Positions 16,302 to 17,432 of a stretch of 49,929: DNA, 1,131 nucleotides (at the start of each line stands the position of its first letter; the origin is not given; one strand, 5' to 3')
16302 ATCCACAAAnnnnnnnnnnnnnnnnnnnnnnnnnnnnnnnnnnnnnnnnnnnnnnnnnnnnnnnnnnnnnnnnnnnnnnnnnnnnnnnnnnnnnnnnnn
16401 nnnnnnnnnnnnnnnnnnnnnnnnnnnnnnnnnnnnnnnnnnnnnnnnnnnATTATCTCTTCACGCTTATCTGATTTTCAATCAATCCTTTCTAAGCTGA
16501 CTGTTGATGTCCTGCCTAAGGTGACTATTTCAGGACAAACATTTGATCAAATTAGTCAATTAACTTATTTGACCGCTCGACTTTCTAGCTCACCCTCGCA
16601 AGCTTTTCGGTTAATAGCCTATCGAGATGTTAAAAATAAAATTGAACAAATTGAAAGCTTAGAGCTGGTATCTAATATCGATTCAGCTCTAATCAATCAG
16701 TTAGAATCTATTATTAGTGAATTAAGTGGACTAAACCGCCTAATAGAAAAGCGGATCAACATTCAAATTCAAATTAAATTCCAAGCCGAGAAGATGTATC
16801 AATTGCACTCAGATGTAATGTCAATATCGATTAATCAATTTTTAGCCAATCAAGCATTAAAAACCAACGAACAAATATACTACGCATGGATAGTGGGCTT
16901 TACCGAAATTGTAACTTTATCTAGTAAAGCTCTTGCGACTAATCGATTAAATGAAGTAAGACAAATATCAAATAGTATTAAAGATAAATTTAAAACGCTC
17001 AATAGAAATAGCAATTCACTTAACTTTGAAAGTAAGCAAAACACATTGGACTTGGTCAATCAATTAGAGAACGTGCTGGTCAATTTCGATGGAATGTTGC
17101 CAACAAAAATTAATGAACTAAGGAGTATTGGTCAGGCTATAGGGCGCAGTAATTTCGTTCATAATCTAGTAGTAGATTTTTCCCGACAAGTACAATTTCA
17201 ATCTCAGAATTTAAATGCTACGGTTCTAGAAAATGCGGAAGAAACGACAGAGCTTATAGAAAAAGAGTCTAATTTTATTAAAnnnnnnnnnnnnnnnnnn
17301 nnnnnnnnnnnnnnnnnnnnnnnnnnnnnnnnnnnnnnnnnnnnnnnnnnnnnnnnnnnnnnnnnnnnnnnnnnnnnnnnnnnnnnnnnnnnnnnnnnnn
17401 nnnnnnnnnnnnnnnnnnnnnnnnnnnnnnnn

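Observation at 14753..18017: Catalytically degenerate periplasmic 5-prime-nucleotidase homolog coupled to a membrane diguanylate cyclase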

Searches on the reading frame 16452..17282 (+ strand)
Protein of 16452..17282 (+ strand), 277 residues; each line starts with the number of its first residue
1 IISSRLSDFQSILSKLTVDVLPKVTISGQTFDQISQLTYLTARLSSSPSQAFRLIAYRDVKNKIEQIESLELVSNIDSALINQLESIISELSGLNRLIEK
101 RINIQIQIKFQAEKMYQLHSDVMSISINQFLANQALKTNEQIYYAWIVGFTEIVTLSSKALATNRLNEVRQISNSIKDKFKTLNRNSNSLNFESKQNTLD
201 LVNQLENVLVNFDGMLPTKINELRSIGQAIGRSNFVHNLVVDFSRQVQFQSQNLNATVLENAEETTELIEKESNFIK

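Call 41: search_solved_structures(query=A5, max_evalue=10, show_alignments=0)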
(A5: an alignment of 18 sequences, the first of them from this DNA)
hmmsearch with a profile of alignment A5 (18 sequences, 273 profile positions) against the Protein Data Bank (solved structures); distinct sequences matched with E-value up to 10: 9.
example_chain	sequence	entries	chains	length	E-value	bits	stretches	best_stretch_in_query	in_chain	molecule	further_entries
9dbd_A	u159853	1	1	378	0.0034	19.9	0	124-188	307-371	Tet4 Variant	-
9dbf_A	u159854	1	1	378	0.0039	19.8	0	124-188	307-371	Tet4 Variant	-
9tlq_A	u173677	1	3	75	0.1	15.1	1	160-205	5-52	Sc-apCC-2-BCL-xL-8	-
9tlp_A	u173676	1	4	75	0.12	14.9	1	160-205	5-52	Sc-apCC-2-BCL-xL-6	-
9tln_A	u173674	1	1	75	0.33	13.4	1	160-217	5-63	Sc-apCC-2-BCL-xL-2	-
9tlu_C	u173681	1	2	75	0.33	13.4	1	160-205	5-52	Sc-apCC-2-BCL-xL-3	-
9tlo_A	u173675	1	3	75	0.47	12.9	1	160-205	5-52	Sc-apCC-2-BCL-xL-5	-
9tlt_A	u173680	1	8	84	0.74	12.3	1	160-205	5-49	Sc-apCC-2-KLHL20-4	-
9tls_A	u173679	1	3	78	1.5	11.3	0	160-192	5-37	Sc-apCC-2-KLHL20-3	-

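Call 42: search_protein_families(library=pfam, alignment_id=A5, max_evalue=1)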
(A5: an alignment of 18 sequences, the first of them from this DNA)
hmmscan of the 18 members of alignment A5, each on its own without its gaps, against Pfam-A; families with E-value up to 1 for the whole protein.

A. member 1, seq(277 aa): 6 families
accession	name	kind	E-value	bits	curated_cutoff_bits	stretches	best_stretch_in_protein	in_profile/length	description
PF21689.3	TorS_sensor_domain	-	0.00045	20.2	27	1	43-131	23-118/275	Sensor protein TorS, sensor domain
PF12836.13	HHH_3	-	0.0018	18.8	27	1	47-86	23-62/65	Helix-hairpin-helix motif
PF18493.6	DUF5617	-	0.064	13.9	26.3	0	53-110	34-88/90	Domain of unknown function (DUF5617)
PF09969.14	DUF2203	-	0.11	13.6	24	0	162-247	8-90/122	Uncharacterized conserved protein (DUF2203)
PF08815.15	Nuc_rec_co-act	-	0.14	12.5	27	0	77-92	6-21/49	Nuclear receptor coactivator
PF03804.19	DUF325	-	0.75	10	28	1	84-145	19-83/137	Viral proteins of unknown function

B. families by the number of members that match (of 18 scanned): 37 families (the first 25 are shown)
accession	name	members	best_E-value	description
PF21689.3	TorS_sensor_domain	5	0.00011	Sensor protein TorS, sensor domain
PF07957.16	DUF3294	1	0.0011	Protein of unknown function (DUF3294)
PF21840.1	DUF6899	1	0.0012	Domain of unknown function (DUF6899)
PF12836.13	HHH_3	1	0.0018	Helix-hairpin-helix motif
PF08656.15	DASH_Dad3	1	0.0023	DASH complex subunit Dad3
PF14304.11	CSTF_C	1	0.0047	Transcription termination and cleavage factor C-terminal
PF20791.3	Acyl-ACP_TE_C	1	0.0059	Acyl-ACP thioesterase C-terminal domain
PF17767.7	NAPRTase_N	1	0.0076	Nicotinate phosphoribosyltransferase (NAPRTase) N-terminal domain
PF00466.25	Ribosomal_L10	1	0.0078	Ribosomal protein L10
PF06559.16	DCD_N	1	0.0092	2'-deoxycytidine 5'-triphosphate deaminase (DCD) N-terminal domain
PF22871.2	AimR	1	0.011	AimR transcriptional regulator-like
PF08796.15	DUF1797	1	0.023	Protein of unknown function (DUF1797)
PF03580.19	Herpes_UL14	1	0.041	Herpesvirus UL14-like protein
PF04899.17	MbeD_MobD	1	0.051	MbeD/MobD like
PF08429.16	PLU-1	1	0.061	PLU-1-like protein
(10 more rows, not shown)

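Call 56: search_protein_representatives(alignment_id=A5)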
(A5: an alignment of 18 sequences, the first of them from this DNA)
Query: 18 sequences, 273 profile positions. Proteins with E-value up to 0.001 (for the whole library): 199; up to 1e-10: 141; up to 1e-30: 66. The best 150 are listed.
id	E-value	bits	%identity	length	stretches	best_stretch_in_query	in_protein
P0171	2.0e-94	332.3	-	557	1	2-273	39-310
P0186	3.1e-90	318.6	-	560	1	1-272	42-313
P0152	1.6e-88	312.9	-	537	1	1-272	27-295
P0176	6.1e-88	311.0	-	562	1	1-272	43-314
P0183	3.3e-81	289.0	-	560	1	2-272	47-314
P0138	6.0e-81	288.1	-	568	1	2-272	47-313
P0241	8.8e-78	277.7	-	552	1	1-273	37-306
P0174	2.1e-77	276.5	-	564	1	1-272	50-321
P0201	4.7e-75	268.8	-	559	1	1-272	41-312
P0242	5.3e-75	268.6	-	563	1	1-273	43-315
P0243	7.2e-75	268.2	-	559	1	1-272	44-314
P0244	7.5e-75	268.1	-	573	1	1-273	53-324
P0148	1.7e-73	263.7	-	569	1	2-272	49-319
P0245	1.2e-72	260.9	-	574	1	1-272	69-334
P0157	2.1e-69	250.2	-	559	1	1-272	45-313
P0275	3.5e-41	157.7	-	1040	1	4-268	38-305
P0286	3.1e-36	141.5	-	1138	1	5-271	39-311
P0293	2.4e-32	128.7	-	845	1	3-264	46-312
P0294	7.9e-32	127.0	-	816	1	3-269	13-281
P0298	6.4e-30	120.8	-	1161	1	3-267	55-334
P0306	2.5e-27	112.3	-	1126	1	3-266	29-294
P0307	2.8e-27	112.1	-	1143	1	2-271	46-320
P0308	3.7e-27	111.7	-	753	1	6-240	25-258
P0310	1.5e-26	109.8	-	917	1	2-271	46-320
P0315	6.5e-25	104.4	-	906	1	4-270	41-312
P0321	2.6e-23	99.1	-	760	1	4-271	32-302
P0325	1.1e-22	97.0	-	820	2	4-125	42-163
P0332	1.8e-20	89.8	-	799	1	2-269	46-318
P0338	3.9e-18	82.1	-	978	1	2-271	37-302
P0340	4.1e-18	82.0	-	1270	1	3-269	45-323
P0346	2.3e-16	76.3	-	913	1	2-269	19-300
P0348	3.4e-15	72.5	-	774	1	4-215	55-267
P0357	7.3e-13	64.8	-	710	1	2-272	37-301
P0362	2.1e-12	63.3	-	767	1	2-272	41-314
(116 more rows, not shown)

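Call 58: search_protein_families(library=pfam, proteins=[P0275, P0286, P0293, P0294, P0298, P0306, P0310, P0338, P0340], max_evalue=0.001)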
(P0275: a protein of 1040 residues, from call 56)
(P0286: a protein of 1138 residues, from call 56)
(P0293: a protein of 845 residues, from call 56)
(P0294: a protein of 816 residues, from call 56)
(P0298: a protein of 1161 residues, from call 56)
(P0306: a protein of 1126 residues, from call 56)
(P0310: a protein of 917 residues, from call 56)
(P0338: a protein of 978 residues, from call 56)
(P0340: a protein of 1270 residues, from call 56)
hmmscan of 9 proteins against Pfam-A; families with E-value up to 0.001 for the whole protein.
P0275 (1040 aa): 4 families
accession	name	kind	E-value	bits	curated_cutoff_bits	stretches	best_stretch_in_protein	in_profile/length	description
PF00072.30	Response_reg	-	2.5e-36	124.6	30.2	2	781-894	1-110/111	Response regulator receiver domain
PF02518.31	HATPase_c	-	4.6e-27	95.1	26.4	1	500-613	1-108/111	Histidine kinase-, DNA gyrase B-, and HSP90-like ATPase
PF00512.31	HisKA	-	2.6e-20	72.7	26.9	1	388-453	1-66/66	His Kinase A (phospho-acceptor) domain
PF01627.28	Hpt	-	3.5e-13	50.1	24.6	1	949-1012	2-65/84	Hpt domain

P0286 (1138 aa): 6 families
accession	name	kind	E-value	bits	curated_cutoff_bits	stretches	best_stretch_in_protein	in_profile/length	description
PF00072.30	Response_reg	-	1.3e-41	141.7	30.2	2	790-903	1-110/111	Response regulator receiver domain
PF02518.31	HATPase_c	-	1.5e-26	93.4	26.4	1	503-618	1-110/111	Histidine kinase-, DNA gyrase B-, and HSP90-like ATPase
PF00512.31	HisKA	-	4.5e-19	68.7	26.9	1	391-456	1-66/66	His Kinase A (phospho-acceptor) domain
PF01627.28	Hpt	-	2e-09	38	24.6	1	958-1032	2-77/84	Hpt domain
PF00672.30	HAMP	-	0.00037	21.2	25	0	345-378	16-51/53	HAMP domain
PF24896.1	Receiver_CRE1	-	0.00045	20.9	27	0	631-753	1-127/136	AHK4/CRE1/WOL first receiver domain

P0293 (845 aa): 7 families
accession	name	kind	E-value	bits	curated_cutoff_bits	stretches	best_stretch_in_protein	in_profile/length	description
PF13426.13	PAS_9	-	7e-30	103.8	27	2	552-657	2-103/103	PAS domain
PF08448.16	PAS_4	-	1.7e-20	73.7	23.1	2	549-660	3-110/110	PAS fold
PF00989.32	PAS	-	1.9e-20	73.4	22.6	2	543-655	3-113/113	PAS fold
PF13188.13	PAS_8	-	4.2e-19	68.1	21.8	2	542-588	2-45/65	PAS domain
PF08447.18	PAS_3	-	2.2e-10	41.1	25.6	0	564-611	2-50/89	PAS fold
PF24820.1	Diguanyl_cycl_sensor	-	2.7e-07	31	28.1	0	548-647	3-103/109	Diguanylate cyclase-like sensor domain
PF12860.13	PAS_7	-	6.6e-07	29.9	27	0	550-603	4-59/115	PAS fold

P0294 (816 aa): 3 families
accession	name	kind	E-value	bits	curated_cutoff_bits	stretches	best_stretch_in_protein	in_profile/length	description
PF00072.30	Response_reg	-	4.4e-26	91.7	30.2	2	758-816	1-57/111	Response regulator receiver domain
PF02518.31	HATPase_c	-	3.8e-25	88.9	26.4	1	475-589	1-109/111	Histidine kinase-, DNA gyrase B-, and HSP90-like ATPase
PF00512.31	HisKA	-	5.4e-17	62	26.9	1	363-428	1-66/66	His Kinase A (phospho-acceptor) domain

P0298 (1161 aa): 7 families
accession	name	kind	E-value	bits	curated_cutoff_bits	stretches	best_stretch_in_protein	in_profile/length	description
PF00072.30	Response_reg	-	2.3e-42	144.1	30.2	2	817-927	1-106/111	Response regulator receiver domain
PF02518.31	HATPase_c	-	2e-29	102.7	26.4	1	530-647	1-108/111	Histidine kinase-, DNA gyrase B-, and HSP90-like ATPase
PF00512.31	HisKA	-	5.4e-20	71.6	26.9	1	418-483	1-66/66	His Kinase A (phospho-acceptor) domain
PF01627.28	Hpt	-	2.2e-08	34.7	24.6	1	993-1072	6-82/84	Hpt domain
PF24896.1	Receiver_CRE1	-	8.5e-05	23.2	27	0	813-921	5-121/136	AHK4/CRE1/WOL first receiver domain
PF00672.30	HAMP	-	0.0005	20.8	25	0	356-406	1-52/53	HAMP domain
PF21689.3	TorS_sensor_domain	-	0.00053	20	27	0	78-182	6-114/275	Sensor protein TorS, sensor domain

P0306 (1126 aa): 6 families
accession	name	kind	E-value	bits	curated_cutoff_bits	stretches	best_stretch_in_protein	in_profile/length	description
PF00072.30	Response_reg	-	2e-40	137.9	30.2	2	776-889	1-110/111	Response regulator receiver domain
PF02518.31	HATPase_c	-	3.6e-28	98.6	26.4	1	491-604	1-108/111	Histidine kinase-, DNA gyrase B-, and HSP90-like ATPase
PF00512.31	HisKA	-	1.1e-19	70.6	26.9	1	379-444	1-66/66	His Kinase A (phospho-acceptor) domain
PF01627.28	Hpt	-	2.4e-12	47.4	24.6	1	944-1018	2-76/84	Hpt domain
PF24896.1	Receiver_CRE1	-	6.3e-06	26.9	27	0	770-891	3-133/136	AHK4/CRE1/WOL first receiver domain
PF23198.2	PDE8A_N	-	9.2e-05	22.8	29.6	0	774-869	10-108/147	PDE8A-like, N-terminal domain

P0310 (917 aa): 3 families
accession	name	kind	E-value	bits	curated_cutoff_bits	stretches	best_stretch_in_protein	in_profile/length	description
PF00072.30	Response_reg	-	9.9e-28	97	30.2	1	788-902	1-109/111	Response regulator receiver domain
PF02518.31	HATPase_c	-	6.8e-25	88.1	26.4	1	512-628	1-110/111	Histidine kinase-, DNA gyrase B-, and HSP90-like ATPase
PF00512.31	HisKA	-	3.6e-20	72.2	26.9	1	400-465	1-66/66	His Kinase A (phospho-acceptor) domain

P0338 (978 aa): 4 families
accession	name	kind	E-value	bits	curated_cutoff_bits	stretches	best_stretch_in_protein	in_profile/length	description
PF00072.30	Response_reg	-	9e-27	93.9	30.2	1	643-757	1-110/111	Response regulator receiver domain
PF02518.31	HATPase_c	-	2e-24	86.6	26.4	1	494-608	1-109/111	Histidine kinase-, DNA gyrase B-, and HSP90-like ATPase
PF00512.31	HisKA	-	1.2e-17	64.1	26.9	1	382-447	1-66/66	His Kinase A (phospho-acceptor) domain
PF01627.28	Hpt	-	5e-08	33.5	24.6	1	804-884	2-83/84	Hpt domain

P0340 (1270 aa): 6 families
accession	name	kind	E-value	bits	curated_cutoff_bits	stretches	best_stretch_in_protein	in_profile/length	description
PF00072.30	Response_reg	-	7.8e-36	123.1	30.2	2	927-1040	1-110/111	Response regulator receiver domain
PF02518.31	HATPase_c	-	7.7e-28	97.6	26.4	1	645-760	1-110/111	Histidine kinase-, DNA gyrase B-, and HSP90-like ATPase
PF00512.31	HisKA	-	1.2e-19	70.6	26.9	1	534-598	2-66/66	His Kinase A (phospho-acceptor) domain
PF01627.28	Hpt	-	1.9e-10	41.3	24.6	1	1093-1174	2-81/84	Hpt domain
PF13188.13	PAS_8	-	4e-05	23.8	21.8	1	405-455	2-51/65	PAS domain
PF13426.13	PAS_9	-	5.3e-05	23.9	27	1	417-512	4-103/103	PAS domain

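Call 59: find_encoding_contigs(protein=P0275, flank=5000, max_places=3)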
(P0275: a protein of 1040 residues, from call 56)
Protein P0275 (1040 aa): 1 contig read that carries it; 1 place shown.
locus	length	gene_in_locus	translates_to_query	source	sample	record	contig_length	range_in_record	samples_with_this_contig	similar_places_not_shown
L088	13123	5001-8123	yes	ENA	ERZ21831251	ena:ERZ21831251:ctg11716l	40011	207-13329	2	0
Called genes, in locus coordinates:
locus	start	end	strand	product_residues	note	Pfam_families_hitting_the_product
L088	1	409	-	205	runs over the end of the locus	?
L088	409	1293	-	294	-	PF24859:FdhE_central, PF24860:FdhE_C (weak)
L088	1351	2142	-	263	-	PF02634:FdhD-NarQ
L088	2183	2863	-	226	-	PF12804:NTP_transf_3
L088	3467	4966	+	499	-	PF02872:5_nucleotid_C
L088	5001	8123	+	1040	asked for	PF00512:HisKA, PF02518:HATPase_c, PF00072:Response_reg, PF01627:Hpt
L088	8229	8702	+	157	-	PF12802:MarR_2, PF01047:MarR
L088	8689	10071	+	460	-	PF07690:MFS_1, PF05977:MFS_3, PF07690:MFS_1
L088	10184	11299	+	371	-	PF07238:PilZ (weak)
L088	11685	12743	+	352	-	PF02733:Dak1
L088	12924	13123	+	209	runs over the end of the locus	PF02734:Dak2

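Call 60: find_encoding_contigs(protein=P0286, flank=5000, max_places=3)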
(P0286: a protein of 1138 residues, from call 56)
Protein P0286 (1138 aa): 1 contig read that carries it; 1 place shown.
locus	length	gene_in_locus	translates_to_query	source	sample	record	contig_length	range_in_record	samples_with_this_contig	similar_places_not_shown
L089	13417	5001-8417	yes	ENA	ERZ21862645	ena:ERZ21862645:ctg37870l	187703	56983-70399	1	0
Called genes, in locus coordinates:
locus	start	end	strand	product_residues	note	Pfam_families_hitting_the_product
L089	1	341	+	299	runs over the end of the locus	PF03446:NAD_binding_2, PF14833:NAD_binding_11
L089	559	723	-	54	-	PF09723:Zn_ribbon_8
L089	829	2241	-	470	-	PF00890:FAD_binding_2 (faint), PF01134:GIDA (faint), PF01266:DAO (faint), PF01946:Thi4 (weak), PF03486:HI0933_like (faint), PF07992:Pyr_redox_2 (faint), PF13450:NAD_binding_8 (faint), PF21688:FAD-depend_C, +1 more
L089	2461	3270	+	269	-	PF01584:CheW, PF13682:CZB, PF01584:CheW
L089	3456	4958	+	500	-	PF02872:5_nucleotid_C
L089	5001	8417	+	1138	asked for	PF00512:HisKA, PF02518:HATPase_c, PF00072:Response_reg, PF01627:Hpt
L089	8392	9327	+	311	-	PF00072:Response_reg, PF00990:GGDEF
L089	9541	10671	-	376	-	PF04015:DUF362, PF13484:Fer4_16 (faint), PF12797:Fer4_2 (faint), PF14697:Fer4_21, PF12838:Fer4_7, PF13187:Fer4_9 (weak), PF00037:Fer4 (weak), PF13237:Fer4_10 (weak), +1 more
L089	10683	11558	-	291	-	PF04055:Radical_SAM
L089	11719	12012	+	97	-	PF00216:Bac_DNA_binding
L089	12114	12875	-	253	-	PF03330:DPBB_1, PF05036:SPOR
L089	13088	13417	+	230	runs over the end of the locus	PF00037:Fer4 (faint), PF12837:Fer4_6 (faint), PF12838:Fer4_7, PF13187:Fer4_9 (faint), PF13484:Fer4_16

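Call 61: find_encoding_contigs(protein=P0298, flank=4000, max_places=2)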
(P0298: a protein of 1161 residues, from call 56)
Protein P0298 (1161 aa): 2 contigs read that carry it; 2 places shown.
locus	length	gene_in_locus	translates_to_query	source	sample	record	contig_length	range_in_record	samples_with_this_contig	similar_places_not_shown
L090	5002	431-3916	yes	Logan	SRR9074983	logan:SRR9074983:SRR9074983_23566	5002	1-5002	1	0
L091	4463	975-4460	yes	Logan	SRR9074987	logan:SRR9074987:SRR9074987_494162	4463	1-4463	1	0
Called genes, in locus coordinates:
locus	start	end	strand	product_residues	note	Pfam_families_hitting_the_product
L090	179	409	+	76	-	PF02872:5_nucleotid_C (weak)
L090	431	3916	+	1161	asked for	PF00512:HisKA, PF02518:HATPase_c, PF00072:Response_reg, PF01627:Hpt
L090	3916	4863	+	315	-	PF00072:Response_reg, PF00990:GGDEF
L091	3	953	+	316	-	?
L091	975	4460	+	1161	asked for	PF00512:HisKA, PF02518:HATPase_c, PF00072:Response_reg, PF01627:Hpt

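Call 62: find_encoding_contigs(protein=P0340, flank=4000, max_places=2)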
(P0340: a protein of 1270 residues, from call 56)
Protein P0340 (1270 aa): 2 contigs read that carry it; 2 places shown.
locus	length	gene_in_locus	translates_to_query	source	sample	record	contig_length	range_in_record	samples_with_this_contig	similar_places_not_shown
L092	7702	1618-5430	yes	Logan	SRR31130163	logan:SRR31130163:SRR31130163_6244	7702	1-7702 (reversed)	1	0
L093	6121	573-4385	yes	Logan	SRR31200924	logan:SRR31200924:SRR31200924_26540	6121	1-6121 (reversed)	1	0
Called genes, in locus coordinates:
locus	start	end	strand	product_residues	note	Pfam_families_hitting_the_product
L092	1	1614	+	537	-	?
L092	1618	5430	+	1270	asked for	PF00512:HisKA, PF02518:HATPase_c, PF00072:Response_reg, PF01627:Hpt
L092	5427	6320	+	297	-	PF00072:Response_reg, PF00990:GGDEF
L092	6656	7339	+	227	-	PF00027:cNMP_binding, PF13545:HTH_Crp_2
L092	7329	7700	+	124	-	?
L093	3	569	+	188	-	?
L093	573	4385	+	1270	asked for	PF00512:HisKA, PF02518:HATPase_c, PF00072:Response_reg, PF01627:Hpt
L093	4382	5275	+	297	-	PF00072:Response_reg, PF00990:GGDEF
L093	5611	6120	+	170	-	?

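Call 63: find_encoding_contigs(protein=P0293, flank=4000, max_places=2)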
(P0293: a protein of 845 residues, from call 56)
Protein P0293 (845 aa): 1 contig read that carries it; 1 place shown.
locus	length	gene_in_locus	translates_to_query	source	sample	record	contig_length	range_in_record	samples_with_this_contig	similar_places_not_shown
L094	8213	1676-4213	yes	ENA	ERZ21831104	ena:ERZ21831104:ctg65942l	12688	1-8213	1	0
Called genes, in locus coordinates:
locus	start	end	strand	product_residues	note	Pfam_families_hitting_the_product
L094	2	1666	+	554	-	?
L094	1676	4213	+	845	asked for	PF08447:PAS_3 (faint), PF00989:PAS, PF08448:PAS_4, PF13188:PAS_8 (weak), PF13426:PAS_9, PF08448:PAS_4 (weak), PF13188:PAS_8 (weak), PF13426:PAS_9, +2 more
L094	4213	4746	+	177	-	PF02830:V4R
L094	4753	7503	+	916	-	PF00672:HAMP (faint), PF00512:HisKA, PF02518:HATPase_c, PF00072:Response_reg, PF01627:Hpt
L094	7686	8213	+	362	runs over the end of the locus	PF00072:Response_reg, PF13487:HD_5, PF01966:HD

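Call 64: find_encoding_contigs(protein=P0338, flank=4000, max_places=2)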
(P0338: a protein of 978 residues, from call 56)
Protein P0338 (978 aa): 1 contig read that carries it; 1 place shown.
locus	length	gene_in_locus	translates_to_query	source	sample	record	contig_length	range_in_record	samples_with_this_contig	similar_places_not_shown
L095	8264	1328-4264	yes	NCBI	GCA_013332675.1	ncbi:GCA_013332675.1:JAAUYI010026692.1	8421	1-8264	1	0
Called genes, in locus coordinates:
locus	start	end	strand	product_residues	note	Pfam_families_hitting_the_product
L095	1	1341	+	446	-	?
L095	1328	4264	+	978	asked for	PF00512:HisKA, PF02518:HATPase_c, PF00072:Response_reg, PF01627:Hpt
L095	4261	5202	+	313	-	PF00072:Response_reg, PF00990:GGDEF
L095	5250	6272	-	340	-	PF01522:Polysacc_deac_1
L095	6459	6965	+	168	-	-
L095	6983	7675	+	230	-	PF00106:adh_short, PF08659:KR (weak), PF13561:adh_short_C2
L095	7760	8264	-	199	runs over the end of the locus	PF14588:YjgF_endoribonc, PF01042:Ribonuc_L-PSP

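Call 74: search_protein_families(library=pfam, proteins=[L088:3467-4966:+, L089:3456-4958:+, L094:2-1666:+], max_evalue=0.1)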
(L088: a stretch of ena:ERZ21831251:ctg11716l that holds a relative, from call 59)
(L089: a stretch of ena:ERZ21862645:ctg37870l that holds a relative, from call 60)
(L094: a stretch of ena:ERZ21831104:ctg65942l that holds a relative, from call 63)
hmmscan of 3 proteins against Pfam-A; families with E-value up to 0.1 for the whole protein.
L088:3467-4966:+ (499 aa): 2 families
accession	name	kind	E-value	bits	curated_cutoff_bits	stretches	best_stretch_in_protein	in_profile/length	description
PF02872.23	5_nucleotid_C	-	1.9e-41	142.3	23.6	1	302-457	1-156/158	5'-nucleotidase, C-terminal domain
PF05649.18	Peptidase_M13_N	-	0.081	12.7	32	0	252-321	119-191/381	Peptidase family M13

L089:3456-4958:+ (500 aa): 1 family
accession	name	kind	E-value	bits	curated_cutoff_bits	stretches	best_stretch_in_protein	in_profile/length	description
PF02872.23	5_nucleotid_C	-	1.4e-39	136.1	23.6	1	304-460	2-158/158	5'-nucleotidase, C-terminal domain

L094:2-1666:+ (554 aa): 1 family
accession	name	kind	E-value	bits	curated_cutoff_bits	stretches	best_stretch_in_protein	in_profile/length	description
PF02872.23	5_nucleotid_C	-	5.9e-36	124.4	23.6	1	365-513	10-157/158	5'-nucleotidase, C-terminal domain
